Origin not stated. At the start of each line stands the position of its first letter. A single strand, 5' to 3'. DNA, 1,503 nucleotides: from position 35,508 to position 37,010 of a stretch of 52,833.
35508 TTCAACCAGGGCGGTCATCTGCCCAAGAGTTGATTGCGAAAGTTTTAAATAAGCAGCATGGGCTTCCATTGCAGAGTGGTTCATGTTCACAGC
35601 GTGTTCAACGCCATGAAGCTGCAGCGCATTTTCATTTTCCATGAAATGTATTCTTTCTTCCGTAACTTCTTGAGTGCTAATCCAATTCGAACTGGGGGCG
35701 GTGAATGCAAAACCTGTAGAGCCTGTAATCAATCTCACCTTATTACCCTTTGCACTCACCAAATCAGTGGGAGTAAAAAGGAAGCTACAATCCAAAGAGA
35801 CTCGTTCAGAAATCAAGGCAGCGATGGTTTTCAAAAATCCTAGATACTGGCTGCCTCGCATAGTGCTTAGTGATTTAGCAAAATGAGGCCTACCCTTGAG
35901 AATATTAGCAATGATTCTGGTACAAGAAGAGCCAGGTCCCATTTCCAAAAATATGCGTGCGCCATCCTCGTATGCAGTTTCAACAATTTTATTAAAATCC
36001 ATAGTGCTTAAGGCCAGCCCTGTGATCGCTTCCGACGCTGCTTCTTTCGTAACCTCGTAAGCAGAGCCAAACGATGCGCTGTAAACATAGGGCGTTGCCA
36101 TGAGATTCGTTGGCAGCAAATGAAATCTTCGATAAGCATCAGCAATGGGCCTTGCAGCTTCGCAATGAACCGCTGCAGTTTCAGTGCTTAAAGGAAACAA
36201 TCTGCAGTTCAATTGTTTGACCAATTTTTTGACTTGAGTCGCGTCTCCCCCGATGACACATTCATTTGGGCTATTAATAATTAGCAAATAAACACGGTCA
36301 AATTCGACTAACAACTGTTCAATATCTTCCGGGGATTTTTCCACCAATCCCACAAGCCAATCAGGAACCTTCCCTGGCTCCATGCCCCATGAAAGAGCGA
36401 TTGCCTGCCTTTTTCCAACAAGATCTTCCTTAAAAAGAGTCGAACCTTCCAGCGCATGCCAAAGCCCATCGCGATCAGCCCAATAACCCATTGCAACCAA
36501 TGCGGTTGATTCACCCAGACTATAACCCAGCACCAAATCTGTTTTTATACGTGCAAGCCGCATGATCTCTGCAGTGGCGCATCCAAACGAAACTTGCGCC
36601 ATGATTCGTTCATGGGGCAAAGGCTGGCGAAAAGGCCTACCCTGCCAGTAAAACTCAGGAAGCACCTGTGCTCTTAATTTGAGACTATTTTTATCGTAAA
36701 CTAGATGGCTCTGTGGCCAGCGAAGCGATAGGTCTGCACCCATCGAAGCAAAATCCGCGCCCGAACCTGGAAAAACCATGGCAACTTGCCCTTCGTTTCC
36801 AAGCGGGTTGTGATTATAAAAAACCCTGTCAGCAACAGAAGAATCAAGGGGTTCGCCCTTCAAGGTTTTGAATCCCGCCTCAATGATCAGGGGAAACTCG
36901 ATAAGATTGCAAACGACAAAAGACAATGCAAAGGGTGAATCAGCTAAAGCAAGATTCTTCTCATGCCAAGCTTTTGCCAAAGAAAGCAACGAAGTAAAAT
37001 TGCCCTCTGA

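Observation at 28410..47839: One 19.4-kb operon joins a PUFA-type polyketide synthase (pfaD-pfaA-pfaC) directly to a complete oleABCD olefin pathway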

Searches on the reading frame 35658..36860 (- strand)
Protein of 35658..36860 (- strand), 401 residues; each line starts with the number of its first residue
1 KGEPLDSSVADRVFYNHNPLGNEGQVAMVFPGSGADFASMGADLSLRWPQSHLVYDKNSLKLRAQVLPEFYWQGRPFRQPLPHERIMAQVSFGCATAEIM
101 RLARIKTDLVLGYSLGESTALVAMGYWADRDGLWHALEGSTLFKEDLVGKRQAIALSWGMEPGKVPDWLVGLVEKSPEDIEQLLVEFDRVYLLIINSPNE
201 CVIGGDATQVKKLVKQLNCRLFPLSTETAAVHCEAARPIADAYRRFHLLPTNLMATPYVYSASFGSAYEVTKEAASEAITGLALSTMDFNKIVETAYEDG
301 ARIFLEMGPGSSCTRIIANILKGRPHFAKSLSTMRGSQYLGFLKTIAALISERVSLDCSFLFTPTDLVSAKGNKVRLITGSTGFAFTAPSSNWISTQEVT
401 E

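Call 52: search_solved_structures(query=window:35658-36860:-, show_alignments=1, max_evalue=0.001)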
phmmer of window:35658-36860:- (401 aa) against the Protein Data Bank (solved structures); distinct sequences matched with E-value up to 0.001: 27.
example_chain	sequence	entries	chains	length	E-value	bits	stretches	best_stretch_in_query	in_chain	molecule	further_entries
9ry8_A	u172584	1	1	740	1.5e-22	83.2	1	16-367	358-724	PfaBs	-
3ptw_A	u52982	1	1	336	8.7e-08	34.6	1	26-322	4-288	Malonyl CoA-acyl carrier protein transacylase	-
5yda_A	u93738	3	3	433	5e-07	32.1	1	190-335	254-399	PKS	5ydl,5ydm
5bp1_A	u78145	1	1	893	5.4e-07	32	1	27-365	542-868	Mycocerosic acid synthase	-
7agq_A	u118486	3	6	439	6.8e-07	31.6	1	104-368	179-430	Mycocerosic acid synthase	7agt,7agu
7agp_A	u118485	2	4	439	8e-07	31.4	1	104-368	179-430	Mycocerosic acid synthase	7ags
5ypv_A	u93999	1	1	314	8.7e-07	31.3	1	27-334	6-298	Malonyl CoA-acyl carrier protein transacylase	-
7agr_A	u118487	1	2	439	9.2e-07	31.2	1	172-368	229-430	Mycocerosic acid synthase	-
3qat_A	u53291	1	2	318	2.3e-06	29.9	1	26-320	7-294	Malonyl CoA-acyl carrier protein transacylase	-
6smd_B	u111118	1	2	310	6e-05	25.2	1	25-321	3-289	Malonyl CoA-acyl carrier protein transacylase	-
6fij_A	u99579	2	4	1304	7.6e-05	24.9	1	4-153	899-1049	Polyketide synthase | Non-reducing polyketide synthase CTB1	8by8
9d2z_A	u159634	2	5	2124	7.7e-05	24.9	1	180-368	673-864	Mycocerosic acid synthase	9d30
9d2y_A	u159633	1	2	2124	7.7e-05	24.9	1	180-368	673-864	Multifunctional mycocerosic acid synthase membrane-associated MAS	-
3hjv_A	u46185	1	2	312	0.00012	24.2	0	26-322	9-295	Malonyl Coa-acyl carrier protein transacylase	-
7akc_A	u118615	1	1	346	0.00013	24.1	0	90-221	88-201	Phenolpthiocerol synthesis type-I polyketide synthase ppsA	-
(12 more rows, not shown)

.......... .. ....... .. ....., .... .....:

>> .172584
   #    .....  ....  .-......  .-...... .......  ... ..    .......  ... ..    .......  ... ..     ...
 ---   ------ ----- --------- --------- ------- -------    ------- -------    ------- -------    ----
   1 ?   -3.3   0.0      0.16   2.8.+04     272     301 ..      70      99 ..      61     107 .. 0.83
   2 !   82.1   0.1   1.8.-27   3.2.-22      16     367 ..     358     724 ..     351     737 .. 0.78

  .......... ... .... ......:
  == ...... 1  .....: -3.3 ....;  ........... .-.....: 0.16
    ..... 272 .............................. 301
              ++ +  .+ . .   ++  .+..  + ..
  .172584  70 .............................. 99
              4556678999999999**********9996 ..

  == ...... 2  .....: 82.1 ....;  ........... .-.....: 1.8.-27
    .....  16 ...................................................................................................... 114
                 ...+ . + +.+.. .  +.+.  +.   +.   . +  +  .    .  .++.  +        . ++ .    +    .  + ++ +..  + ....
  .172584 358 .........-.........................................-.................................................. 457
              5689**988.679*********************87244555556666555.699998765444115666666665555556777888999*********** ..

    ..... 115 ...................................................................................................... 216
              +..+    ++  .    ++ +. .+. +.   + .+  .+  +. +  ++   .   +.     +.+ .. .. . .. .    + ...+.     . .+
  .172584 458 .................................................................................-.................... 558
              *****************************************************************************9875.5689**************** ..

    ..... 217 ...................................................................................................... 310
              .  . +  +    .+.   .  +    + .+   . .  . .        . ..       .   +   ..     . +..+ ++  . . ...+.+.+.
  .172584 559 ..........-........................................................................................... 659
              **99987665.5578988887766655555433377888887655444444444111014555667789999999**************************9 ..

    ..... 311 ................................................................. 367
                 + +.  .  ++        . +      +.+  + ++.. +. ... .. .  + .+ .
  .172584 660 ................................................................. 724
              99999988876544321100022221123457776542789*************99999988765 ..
